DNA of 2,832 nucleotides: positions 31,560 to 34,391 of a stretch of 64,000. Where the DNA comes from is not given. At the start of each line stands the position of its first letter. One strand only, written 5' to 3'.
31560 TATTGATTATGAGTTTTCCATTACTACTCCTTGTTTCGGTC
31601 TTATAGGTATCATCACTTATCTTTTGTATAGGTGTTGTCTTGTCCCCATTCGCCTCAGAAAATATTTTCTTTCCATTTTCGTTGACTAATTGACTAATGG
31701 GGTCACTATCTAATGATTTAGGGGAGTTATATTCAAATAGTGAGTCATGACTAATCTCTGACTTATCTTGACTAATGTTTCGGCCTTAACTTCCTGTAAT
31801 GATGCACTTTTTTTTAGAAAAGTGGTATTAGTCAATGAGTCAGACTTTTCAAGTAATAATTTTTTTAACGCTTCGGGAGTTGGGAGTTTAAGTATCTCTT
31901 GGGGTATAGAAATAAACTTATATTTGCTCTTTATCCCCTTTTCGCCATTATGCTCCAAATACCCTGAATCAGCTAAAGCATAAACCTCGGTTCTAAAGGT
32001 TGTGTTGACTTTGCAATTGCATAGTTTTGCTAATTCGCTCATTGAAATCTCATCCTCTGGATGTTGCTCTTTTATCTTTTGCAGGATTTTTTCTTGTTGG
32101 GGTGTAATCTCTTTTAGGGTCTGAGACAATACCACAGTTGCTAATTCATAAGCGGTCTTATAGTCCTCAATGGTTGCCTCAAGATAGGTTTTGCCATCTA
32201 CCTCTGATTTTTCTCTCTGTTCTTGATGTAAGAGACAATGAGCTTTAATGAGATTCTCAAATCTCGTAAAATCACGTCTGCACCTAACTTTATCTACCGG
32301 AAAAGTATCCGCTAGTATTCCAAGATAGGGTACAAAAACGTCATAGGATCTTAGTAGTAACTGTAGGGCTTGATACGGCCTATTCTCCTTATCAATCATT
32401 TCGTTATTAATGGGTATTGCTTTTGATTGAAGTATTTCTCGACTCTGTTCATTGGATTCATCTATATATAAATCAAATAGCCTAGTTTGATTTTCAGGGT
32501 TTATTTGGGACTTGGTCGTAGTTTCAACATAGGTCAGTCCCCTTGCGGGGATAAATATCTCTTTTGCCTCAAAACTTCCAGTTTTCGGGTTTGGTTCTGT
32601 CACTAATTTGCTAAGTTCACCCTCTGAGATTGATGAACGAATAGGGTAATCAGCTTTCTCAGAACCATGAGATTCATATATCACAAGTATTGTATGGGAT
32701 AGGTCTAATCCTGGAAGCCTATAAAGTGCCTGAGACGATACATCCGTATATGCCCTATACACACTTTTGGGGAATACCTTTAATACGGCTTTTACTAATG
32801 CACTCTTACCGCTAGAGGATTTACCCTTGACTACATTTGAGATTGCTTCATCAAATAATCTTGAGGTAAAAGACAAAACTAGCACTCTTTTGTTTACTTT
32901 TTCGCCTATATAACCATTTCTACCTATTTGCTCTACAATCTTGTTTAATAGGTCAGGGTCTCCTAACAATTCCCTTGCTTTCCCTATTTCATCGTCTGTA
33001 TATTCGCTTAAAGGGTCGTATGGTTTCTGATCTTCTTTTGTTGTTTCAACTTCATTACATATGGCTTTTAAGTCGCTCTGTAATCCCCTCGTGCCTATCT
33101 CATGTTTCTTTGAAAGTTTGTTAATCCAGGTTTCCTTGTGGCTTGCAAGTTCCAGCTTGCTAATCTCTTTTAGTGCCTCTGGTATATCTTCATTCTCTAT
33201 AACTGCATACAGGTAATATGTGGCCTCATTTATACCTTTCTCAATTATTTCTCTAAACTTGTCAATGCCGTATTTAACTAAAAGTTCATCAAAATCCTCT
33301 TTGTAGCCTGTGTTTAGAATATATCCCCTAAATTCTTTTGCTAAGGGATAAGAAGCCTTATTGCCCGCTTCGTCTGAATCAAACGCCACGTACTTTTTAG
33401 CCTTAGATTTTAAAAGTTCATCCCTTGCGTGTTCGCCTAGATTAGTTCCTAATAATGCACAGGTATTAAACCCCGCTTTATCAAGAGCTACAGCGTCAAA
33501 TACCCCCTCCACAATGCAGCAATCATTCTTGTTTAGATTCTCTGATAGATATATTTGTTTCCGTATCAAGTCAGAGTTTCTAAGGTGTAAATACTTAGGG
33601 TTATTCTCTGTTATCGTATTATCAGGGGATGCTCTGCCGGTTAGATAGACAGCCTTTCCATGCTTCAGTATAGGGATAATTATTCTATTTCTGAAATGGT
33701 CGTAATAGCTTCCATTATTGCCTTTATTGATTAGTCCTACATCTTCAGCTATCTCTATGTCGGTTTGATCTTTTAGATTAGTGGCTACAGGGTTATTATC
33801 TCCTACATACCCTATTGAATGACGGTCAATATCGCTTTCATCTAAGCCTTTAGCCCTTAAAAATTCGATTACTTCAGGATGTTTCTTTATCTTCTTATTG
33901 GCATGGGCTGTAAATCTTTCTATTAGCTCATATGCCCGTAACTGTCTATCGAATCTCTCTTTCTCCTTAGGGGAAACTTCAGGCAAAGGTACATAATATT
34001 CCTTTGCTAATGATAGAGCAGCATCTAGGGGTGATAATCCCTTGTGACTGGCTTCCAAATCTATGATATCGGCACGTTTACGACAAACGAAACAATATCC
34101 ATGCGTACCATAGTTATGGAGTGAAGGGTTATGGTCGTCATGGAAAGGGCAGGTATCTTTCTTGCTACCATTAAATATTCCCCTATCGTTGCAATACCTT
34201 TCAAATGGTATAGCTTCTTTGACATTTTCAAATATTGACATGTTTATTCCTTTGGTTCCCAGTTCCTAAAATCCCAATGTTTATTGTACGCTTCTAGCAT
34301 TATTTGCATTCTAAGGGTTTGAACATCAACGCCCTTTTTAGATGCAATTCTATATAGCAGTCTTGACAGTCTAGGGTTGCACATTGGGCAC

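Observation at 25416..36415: Satellite-like 10.9-kb element integrated in tRNA-Ala(CGC), bounded by a perfect 50-bp direct repeat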

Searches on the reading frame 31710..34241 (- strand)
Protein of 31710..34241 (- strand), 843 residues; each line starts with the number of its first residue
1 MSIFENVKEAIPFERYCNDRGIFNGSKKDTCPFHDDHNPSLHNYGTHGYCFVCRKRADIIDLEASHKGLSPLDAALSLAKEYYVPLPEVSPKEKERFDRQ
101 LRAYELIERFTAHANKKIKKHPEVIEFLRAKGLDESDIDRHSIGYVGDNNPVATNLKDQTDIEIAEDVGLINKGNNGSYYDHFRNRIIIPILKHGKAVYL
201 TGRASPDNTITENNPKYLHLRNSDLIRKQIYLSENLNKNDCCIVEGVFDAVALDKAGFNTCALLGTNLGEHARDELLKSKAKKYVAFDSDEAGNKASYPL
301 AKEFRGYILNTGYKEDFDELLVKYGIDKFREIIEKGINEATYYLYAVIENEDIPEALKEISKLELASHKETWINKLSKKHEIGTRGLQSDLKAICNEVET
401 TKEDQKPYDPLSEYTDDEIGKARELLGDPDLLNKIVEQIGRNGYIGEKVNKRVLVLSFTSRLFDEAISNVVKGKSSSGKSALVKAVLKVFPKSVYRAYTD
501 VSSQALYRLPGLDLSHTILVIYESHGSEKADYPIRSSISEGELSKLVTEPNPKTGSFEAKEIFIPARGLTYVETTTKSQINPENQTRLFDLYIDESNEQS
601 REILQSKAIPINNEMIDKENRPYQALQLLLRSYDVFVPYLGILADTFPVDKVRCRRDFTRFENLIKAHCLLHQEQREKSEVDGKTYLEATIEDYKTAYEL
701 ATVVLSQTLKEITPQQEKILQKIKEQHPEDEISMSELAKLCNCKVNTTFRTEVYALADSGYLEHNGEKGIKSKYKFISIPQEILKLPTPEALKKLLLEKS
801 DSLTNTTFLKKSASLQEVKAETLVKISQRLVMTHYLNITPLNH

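Call 5: search_protein_families(library=pfam, max_evalue=0.01, proteins=[window:31710-34241:-])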
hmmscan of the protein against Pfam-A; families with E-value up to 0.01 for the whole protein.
window:31710-34241:- (843 aa): 7 families
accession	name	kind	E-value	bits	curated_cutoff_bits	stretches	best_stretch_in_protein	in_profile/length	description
PF08275.17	DNAG_N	-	2.7e-15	57.1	26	1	117-229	5-118/128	DNA primase catalytic core, N-terminal domain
PF13155.12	Toprim_2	-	7.5e-11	42.7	22.1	1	242-320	1-87/88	Toprim-like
PF13662.12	Toprim_4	-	1.9e-09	38.1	25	1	242-303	4-73/85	Toprim domain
PF01807.25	Zn_ribbon_DnaG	-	1.5e-06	28.3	24.9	1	29-85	34-92/98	CHC2 zinc finger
PF01751.28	Toprim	-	4.4e-06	27.2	23.1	1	242-314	3-90/96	Toprim domain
PF25212.1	HVO_A0114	-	0.0019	18.4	27.6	1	706-770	14-74/84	HVO_A0114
PF13362.12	Toprim_3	-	0.0039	18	27.2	1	242-325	3-93/95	Toprim domain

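Call 6: search_protein_families(library=phrogs, max_evalue=0.01, proteins=[window:31710-34241:-])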
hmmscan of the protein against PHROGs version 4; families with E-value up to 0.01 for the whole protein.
window:31710-34241:- (843 aa): 9 families
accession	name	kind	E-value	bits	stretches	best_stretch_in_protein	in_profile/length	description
phrog_6444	-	DNA, RNA and nucleotide metabolism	1.3e-44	154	1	30-353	39-383/577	DNA primase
phrog_47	-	DNA, RNA and nucleotide metabolism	9.8e-33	114.7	1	31-414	55-407/947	DNA primase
phrog_849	-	DNA, RNA and nucleotide metabolism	8.4e-16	58.9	1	111-335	134-342/435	DNA primase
phrog_11992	-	unknown function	1.5e-14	55.6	1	4-130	4-131/177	-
phrog_1139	-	DNA, RNA and nucleotide metabolism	3.1e-06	26.5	1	238-344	174-291/895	DNA primase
phrog_239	-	DNA, RNA and nucleotide metabolism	4.1e-05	23.7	1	27-333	41-308/801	DNA primase/helicase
phrog_18097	-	DNA, RNA and nucleotide metabolism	0.0011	19.6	1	30-71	36-79/199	DNA primase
phrog_22173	-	DNA, RNA and nucleotide metabolism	0.0026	18.7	1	211-303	6-101/133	DNA primase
phrog_360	-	DNA, RNA and nucleotide metabolism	0.0037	18.3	0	27-63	30-68/133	DNA primase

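Call 11: find_homologous_proteins(query=window:31710-34241:-)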
Query window:31710-34241:- (843 aa): 214 proteins with E <= 0.001 among 8000 candidates; the best 120 are listed.
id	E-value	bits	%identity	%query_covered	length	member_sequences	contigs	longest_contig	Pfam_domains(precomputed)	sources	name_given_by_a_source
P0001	0.0e+0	1896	100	100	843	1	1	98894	PF08275.18,PF27228.1,PF13155.13,PF01807.26,PF13662.13,PF01751.29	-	-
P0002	0.0e+0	1256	71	95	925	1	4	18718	PF08275.18,PF27228.1,PF13155.13,PF01807.26,PF13662.13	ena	-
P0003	0.0e+0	1098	61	94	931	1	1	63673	PF08275.18,PF27228.1,PF13155.13,PF01807.26,PF13662.13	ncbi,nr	ncbi:toprim domain-containing protein [Desulfobacterota bacterium AH_259_B03_O07]|nr:toprim domain-c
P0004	1.9e-272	924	56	95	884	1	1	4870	PF08275.18,PF27228.1,PF13155.13,PF01807.26,PF13662.13,PF13362.13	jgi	-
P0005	3.7e-221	755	48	92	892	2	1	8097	PF08275.18,PF27228.1,PF13155.13,PF01807.26,PF13662.13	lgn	-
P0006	3.3e-214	732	52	83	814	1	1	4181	PF08275.18,PF27228.1,PF13155.13,PF13662.13,PF01751.29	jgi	-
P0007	1.3e-185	637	43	92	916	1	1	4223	PF08275.18,PF27228.1,PF13155.13,PF01807.26,PF13662.13,PF01751.29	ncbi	-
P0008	2.4e-184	633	43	94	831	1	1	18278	PF08275.18,PF27228.1,PF13155.13,PF01807.26,PF13662.13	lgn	-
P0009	4.3e-179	616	42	92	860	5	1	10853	PF08275.18,PF27228.1,PF13155.13,PF01807.26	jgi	-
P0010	1.2e-177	611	42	92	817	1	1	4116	PF08275.18,PF27228.1,PF13155.13,PF01807.26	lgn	-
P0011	7.3e-173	595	68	47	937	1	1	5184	PF08275.18,PF13155.13,PF01807.26,PF13662.13,PF01751.29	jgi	jgi:DNA primase catalytic core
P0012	2.1e-134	468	55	47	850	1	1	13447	PF08275.18,PF13155.13,PF01807.26,PF13662.13,PF01751.29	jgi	-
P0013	1.7e-129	452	42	77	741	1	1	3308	PF27228.1,PF12965.14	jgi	-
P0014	1.1e-120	422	50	51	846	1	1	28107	PF08275.18,PF13155.13,PF01807.26,PF13662.13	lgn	-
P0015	2.1e-120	422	50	51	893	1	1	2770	PF08275.18,PF13155.13,PF01807.26,PF13662.13,PF01751.29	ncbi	-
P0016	8.1e-118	413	45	59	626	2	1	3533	PF27228.1,PF12965.14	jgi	-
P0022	9.7e-70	254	36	46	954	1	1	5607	PF08275.18,PF27228.1,PF13155.13,PF01807.26,PF13662.13,PF01751.29,PF13362.13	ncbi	-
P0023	5.4e-65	238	36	51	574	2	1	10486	PF27228.1,PF12965.14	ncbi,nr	ncbi:MAG: hypothetical protein CL946_13220, partial [Ectothiorhodospiraceae bacterium]|nr:hypothetic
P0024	1.1e-58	217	34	39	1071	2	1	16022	PF08275.18,PF27228.1,PF13155.13,PF01807.26,PF13662.13,PF13362.13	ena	-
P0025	7.8e-58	215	35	36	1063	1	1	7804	PF08275.18,PF27228.1,PF13155.13,PF01807.26,PF13662.13,PF13362.13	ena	-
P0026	4.5e-56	209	34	39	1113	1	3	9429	PF08275.18,PF27228.1,PF13155.13,PF01807.26,PF13662.13,PF13362.13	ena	-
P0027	5.1e-56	209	34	34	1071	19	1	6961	PF08275.18,PF27228.1,PF13155.13,PF01807.26,PF13662.13,PF13362.13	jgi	jgi:DNA primase catalytic core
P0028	1.2e-55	207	35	36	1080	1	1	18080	PF08275.18,PF27228.1,PF13155.13,PF01807.26,PF13662.13,PF13362.13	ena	-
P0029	3.2e-55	206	35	37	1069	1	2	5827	PF08275.18,PF27228.1,PF13155.13,PF01807.26,PF13662.13,PF13362.13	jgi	jgi:DNA primase catalytic core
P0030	8.3e-54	201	33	41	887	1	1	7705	PF27228.1,PF13155.13,PF01807.26,PF13662.13,PF13362.13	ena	-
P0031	1.2e-53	201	35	34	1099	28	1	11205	PF27228.1,PF13155.13,PF01807.26,PF13662.13,PF13362.13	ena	-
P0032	1.5e-53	200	26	82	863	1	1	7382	PF08275.18,PF27228.1,PF13155.13,PF01807.26,PF13662.13,PF13362.13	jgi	-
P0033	2.3e-53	200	35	37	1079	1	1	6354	PF08275.18,PF27228.1,PF13155.13,PF01807.26,PF13662.13,PF13362.13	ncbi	ncbi:MAG TPA: CHC2 zinc finger domain-containing protein [Candidatus Sulfotelmatobacter sp.]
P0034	4.0e-53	199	34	36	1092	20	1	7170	PF08275.18,PF27228.1,PF13155.13,PF01807.26,PF13662.13,PF13362.13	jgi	jgi:DNA primase catalytic core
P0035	5.9e-53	198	33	39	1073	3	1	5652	PF08275.18,PF27228.1,PF13155.13,PF01807.26,PF13662.13,PF13362.13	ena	-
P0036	1.2e-52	197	30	43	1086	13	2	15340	PF27228.1,PF13155.13,PF01807.26,PF13662.13,PF13362.13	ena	-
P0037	4.9e-52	195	35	37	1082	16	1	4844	PF08275.18,PF27228.1,PF13155.13,PF01807.26,PF13662.13,PF13362.13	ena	-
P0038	5.4e-52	195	31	43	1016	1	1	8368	PF08275.18,PF27228.1,PF13155.13,PF01807.26,PF13662.13,PF13362.13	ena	-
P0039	1.5e-51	194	34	34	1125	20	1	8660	PF27228.1,PF13155.13,PF01807.26,PF13662.13,PF13362.13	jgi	-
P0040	1.9e-51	193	31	43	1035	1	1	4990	PF27228.1,PF13155.13,PF01807.26,PF13662.13,PF01751.29,PF13362.13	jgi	jgi:DNA primase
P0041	2.2e-51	193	31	43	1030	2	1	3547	PF27228.1,PF13155.13,PF01807.26,PF13662.13,PF01751.29,PF13362.13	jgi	jgi:DNA primase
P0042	2.3e-51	193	33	45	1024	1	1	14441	PF08275.18,PF27228.1,PF13155.13,PF01807.26,PF13662.13,PF13362.13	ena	-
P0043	4.1e-51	192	33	41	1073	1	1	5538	PF27228.1,PF13155.13,PF01807.26,PF13662.13,PF01751.29,PF13362.13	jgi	jgi:DNA primase catalytic core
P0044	7.2e-51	192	33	42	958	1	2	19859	PF27228.1,PF13155.13,PF01807.26,PF13662.13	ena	-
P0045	1.3e-50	191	31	43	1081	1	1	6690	PF08275.18,PF27228.1,PF13155.13,PF01807.26,PF13662.13,PF01751.29,PF13362.13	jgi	jgi:DNA primase catalytic core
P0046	1.5e-50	190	28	50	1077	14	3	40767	PF08275.18,PF27228.1,PF13155.13,PF01807.26,PF13662.13,PF13362.13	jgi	jgi:DNA primase catalytic core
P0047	4.5e-50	189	33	43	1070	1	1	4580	PF08275.18,PF27228.1,PF13155.13,PF01807.26,PF13662.13,PF13362.13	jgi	jgi:DNA primase catalytic core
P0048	1.9e-49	187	32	40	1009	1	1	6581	PF08275.18,PF27228.1,PF13155.13,PF01807.26,PF13662.13,PF13362.13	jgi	-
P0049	2.0e-49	187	31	43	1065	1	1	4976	PF27228.1,PF13155.13,PF01807.26,PF13662.13,PF01751.29,PF13362.13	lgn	-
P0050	4.4e-49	186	32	40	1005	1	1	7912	PF08275.18,PF27228.1,PF13155.13,PF01807.26,PF13662.13,PF13362.13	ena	-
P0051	1.2e-48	184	30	44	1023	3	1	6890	PF08275.18,PF27228.1,PF13155.13,PF01807.26,PF13662.13,PF13362.13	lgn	-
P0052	1.5e-48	184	32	41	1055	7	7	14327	PF08275.18,PF27228.1,PF13155.13,PF01807.26,PF13662.13,PF01751.29,PF13362.13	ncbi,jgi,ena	jgi:DNA primase catalytic core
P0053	3.9e-47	179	33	43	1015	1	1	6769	PF08275.18,PF27228.1,PF13155.13,PF01807.26,PF13662.13,PF13362.13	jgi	jgi:DNA primase catalytic core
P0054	4.6e-47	179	32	40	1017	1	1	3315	PF08275.18,PF27228.1,PF13155.13,PF01807.26,PF13662.13,PF13362.13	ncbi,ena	-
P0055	6.7e-47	178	32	40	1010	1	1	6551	PF08275.18,PF27228.1,PF13155.13,PF01807.26,PF13662.13,PF13362.13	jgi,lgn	jgi:DNA primase catalytic core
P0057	1.3e-46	178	31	40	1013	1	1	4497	PF08275.18,PF27228.1,PF13155.13,PF01807.26,PF13662.13,PF13362.13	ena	-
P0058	5.8e-46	175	30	46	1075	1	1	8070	PF08275.18,PF27228.1,PF13155.13,PF01807.26,PF13662.13,PF01751.29,PF13362.13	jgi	jgi:DNA primase catalytic core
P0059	6.1e-46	175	29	54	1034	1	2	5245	PF08275.18,PF27228.1,PF13155.13,PF01807.26,PF13662.13,PF01751.29,PF13362.13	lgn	-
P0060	1.7e-45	174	30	42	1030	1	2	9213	PF27228.1,PF13155.13,PF01807.26,PF13662.13,PF01751.29,PF13362.13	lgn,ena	-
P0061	1.8e-45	174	27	82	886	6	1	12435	PF08275.18,PF27228.1,PF13155.13,PF01807.26,PF13662.13,PF13362.13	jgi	-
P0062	1.9e-45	174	30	45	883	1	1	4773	PF08275.18,PF27228.1,PF13155.13,PF01807.26,PF13662.13,PF13362.13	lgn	-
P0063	6.6e-44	169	31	43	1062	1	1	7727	PF08275.18,PF27228.1,PF13155.13,PF01807.26,PF13662.13,PF13362.13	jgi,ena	-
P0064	2.1e-43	167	34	37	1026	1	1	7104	PF08275.18,PF27228.1,PF13155.13,PF01807.26,PF13662.13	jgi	-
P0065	2.4e-43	167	29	47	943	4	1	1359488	PF08275.18,PF27228.1,PF13155.13,PF01807.26,PF13662.13,PF13362.13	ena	-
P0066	6.1e-43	165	34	37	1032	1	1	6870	PF08275.18,PF27228.1,PF13155.13,PF01807.26,PF13662.13,PF01751.29,PF13362.13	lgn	-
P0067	6.3e-43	165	29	43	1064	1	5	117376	PF08275.18,PF27228.1,PF13155.13,PF01807.26,PF13662.13,PF01751.29,PF13362.13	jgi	jgi:DNA primase catalytic core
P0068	1.0e-42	165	26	86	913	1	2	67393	PF08275.18,PF27228.1,PF13155.13,PF01807.26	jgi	jgi:DNA primase catalytic core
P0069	2.5e-42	163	34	36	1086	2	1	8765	PF27228.1,PF13155.13,PF01807.26,PF13662.13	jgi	jgi:energy-coupling factor transporter ATP-binding protein EcfA2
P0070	6.5e-42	162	32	42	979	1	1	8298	PF08275.18,PF27228.1,PF13155.13,PF01807.26,PF13662.13,PF13362.13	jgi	-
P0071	1.1e-41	161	31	43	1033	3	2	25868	PF08275.18,PF27228.1,PF13155.13,PF01807.26,PF13662.13,PF13362.13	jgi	jgi:DNA primase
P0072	9.9e-41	158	27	82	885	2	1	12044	PF08275.18,PF27228.1,PF13155.13,PF01807.26,PF13662.13,PF01751.29,PF13362.13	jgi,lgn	jgi:DNA primase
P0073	1.7e-40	157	31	52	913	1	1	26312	PF27228.1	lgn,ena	-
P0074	8.3e-40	155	30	40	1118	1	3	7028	PF27228.1,PF13155.13,PF01807.26,PF13662.13,PF13362.13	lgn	-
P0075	5.9e-39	152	31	40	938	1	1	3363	PF08275.18,PF27228.1,PF13155.13,PF01807.26,PF13662.13,PF01751.29,PF13362.13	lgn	-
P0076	1.2e-37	148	27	43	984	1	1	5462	PF27228.1,PF13155.13,PF01807.26,PF13662.13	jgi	jgi:DNA primase catalytic core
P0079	4.9e-36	142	30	40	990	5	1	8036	PF08275.18,PF27228.1,PF13155.13,PF01807.26,PF13662.13,PF13362.13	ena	-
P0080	2.9e-35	140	33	40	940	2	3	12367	PF27228.1,PF13155.13,PF01807.26,PF13662.13,PF13362.13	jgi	-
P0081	1.9e-34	137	27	43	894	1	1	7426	PF08275.18,PF27228.1,PF13155.13,PF01807.26,PF13662.13,PF13362.13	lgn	-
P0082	4.0e-31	126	37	17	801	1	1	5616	PF08275.18,PF27228.1,PF13155.13,PF01807.26,PF13662.13,PF13362.13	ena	-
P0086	2.8e-26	110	26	47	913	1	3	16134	PF27228.1,PF13155.13,PF01807.26,PF01751.29,PF13362.13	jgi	jgi:DNA primase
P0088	1.4e-25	108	25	88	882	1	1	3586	PF27228.1,PF13155.13,PF01807.26,PF13662.13,PF01751.29,PF13362.13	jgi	-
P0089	1.8e-25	108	28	37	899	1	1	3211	PF27228.1,PF13155.13,PF01807.26,PF13662.13,PF01751.29,PF13362.13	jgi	jgi:DNA primase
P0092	2.7e-23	100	25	39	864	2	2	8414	PF08275.18,PF27228.1,PF13155.13,PF01807.26,PF13662.13,PF13362.13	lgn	-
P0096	1.4e-22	98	28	42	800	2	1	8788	PF27228.1,PF13155.13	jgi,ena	-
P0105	1.4e-21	95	25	57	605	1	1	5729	PF08275.18,PF27228.1,PF13155.13,PF01807.26,PF13662.13,PF01751.29,PF13362.13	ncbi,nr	ncbi:MAG: toprim domain-containing protein, partial [Spirochaetales bacterium]|nr:toprim domain-cont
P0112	1.4e-20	91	23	71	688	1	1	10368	PF08275.18,PF27228.1,PF13155.13,PF01807.26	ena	-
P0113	1.4e-20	91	27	42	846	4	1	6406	PF27228.1,PF13155.13,PF01807.26,PF13362.13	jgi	-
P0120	1.3e-19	88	28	41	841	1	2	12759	PF27228.1,PF13155.13,PF01807.26,PF13362.13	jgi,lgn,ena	-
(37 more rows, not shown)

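Call 12: search_protein_families(library=ncbifam, max_evalue=0.01, proteins=[window:31710-34241:-])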
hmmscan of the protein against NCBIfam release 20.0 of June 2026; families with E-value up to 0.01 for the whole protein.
window:31710-34241:- (843 aa): 2 families
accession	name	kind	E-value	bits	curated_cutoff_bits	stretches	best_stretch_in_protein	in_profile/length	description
TIGR01391.1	dnaG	equivalog_domain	8.6e-50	169.8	283.6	1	30-376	36-397/414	DNA primase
TIGR00646.1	MG010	hypoth_equivalog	0.0016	18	260.65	1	237-313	109-183/218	DNA primase-like protein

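Call 13: find_encoding_contigs(protein=P0002, flank=10000, max_places=4)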
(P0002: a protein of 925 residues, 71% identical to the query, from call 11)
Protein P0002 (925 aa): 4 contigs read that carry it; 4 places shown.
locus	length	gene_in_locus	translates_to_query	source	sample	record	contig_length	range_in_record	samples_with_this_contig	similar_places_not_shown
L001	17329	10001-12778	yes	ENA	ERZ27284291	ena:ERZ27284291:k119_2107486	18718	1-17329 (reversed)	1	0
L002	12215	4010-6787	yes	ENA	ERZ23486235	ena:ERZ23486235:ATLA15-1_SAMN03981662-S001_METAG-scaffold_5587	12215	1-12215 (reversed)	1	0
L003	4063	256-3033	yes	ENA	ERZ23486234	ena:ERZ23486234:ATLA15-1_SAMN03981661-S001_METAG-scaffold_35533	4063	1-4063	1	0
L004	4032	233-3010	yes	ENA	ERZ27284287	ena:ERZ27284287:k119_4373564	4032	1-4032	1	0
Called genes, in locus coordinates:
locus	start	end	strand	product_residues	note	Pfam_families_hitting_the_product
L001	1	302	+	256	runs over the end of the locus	PF00106:adh_short, PF08659:KR, PF13561:adh_short_C2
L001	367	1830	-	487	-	PF20695:UbiD_N, PF01977:UbiD, PF20696:UbiD_C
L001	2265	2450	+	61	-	-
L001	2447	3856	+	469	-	PF16952:Gln-synt_N_2 (faint), PF00120:Gln-synt_C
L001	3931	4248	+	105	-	PF06127:Mpo1-like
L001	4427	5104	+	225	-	PF00156:Pribosyltran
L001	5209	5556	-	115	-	-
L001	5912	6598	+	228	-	PF01625:PMSR, PF20939:MsrA_helical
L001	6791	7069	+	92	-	-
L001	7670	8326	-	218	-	-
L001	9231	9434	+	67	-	-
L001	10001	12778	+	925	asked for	PF01807:Zn_ribbon_DnaG, PF08275:DNAG_N, PF13662:Toprim_4 (faint), PF13155:Toprim_2, PF27228:MTBMA_p00010_2nd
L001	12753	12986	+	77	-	-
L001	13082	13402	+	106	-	-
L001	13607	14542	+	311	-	-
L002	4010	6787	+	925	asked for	PF01807:Zn_ribbon_DnaG, PF08275:DNAG_N, PF13662:Toprim_4 (faint), PF13155:Toprim_2, PF27228:MTBMA_p00010_2nd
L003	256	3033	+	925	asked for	PF01807:Zn_ribbon_DnaG, PF08275:DNAG_N, PF13662:Toprim_4 (faint), PF13155:Toprim_2, PF27228:MTBMA_p00010_2nd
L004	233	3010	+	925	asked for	PF01807:Zn_ribbon_DnaG, PF08275:DNAG_N, PF13662:Toprim_4 (faint), PF13155:Toprim_2, PF27228:MTBMA_p00010_2nd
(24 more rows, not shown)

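Call 14: find_encoding_contigs(protein=P0003, flank=10000, max_places=3)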
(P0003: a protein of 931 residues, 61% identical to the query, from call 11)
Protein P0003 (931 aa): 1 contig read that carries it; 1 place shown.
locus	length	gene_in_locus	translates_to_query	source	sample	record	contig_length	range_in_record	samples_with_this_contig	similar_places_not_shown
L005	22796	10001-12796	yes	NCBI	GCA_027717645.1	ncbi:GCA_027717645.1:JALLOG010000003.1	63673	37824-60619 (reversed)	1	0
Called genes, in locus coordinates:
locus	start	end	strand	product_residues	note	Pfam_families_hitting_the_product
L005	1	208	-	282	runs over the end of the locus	PF00581:Rhodanese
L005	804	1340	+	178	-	-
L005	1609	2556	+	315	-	PF02401:LYTB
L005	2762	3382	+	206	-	-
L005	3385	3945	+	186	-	-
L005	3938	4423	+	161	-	-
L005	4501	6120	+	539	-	PF00496:SBP_bac_5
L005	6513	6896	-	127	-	PF00571:CBS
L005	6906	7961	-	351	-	PF00296:Bac_luciferase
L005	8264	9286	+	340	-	-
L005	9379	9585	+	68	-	-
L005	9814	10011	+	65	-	-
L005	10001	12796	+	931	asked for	PF01807:Zn_ribbon_DnaG, PF08275:DNAG_N, PF13155:Toprim_2, PF13662:Toprim_4 (weak), PF27228:MTBMA_p00010_2nd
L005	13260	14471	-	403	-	-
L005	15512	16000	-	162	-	-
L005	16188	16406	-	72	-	-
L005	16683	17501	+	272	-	-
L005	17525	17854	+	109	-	PF02452:PemK_toxin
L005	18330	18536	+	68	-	-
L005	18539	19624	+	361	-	PF13102:Phage_int_SAM_5, PF00589:Phage_integrase, PF22823:MrpR_C_cat (weak)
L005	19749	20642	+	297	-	PF02254:TrkA_N (faint), PF05368:NmrA, PF13460:NAD_binding_10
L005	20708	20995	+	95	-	PF02604:PhdYeFM_antitox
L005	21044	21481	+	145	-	PF01850:PIN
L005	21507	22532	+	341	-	PF00296:Bac_luciferase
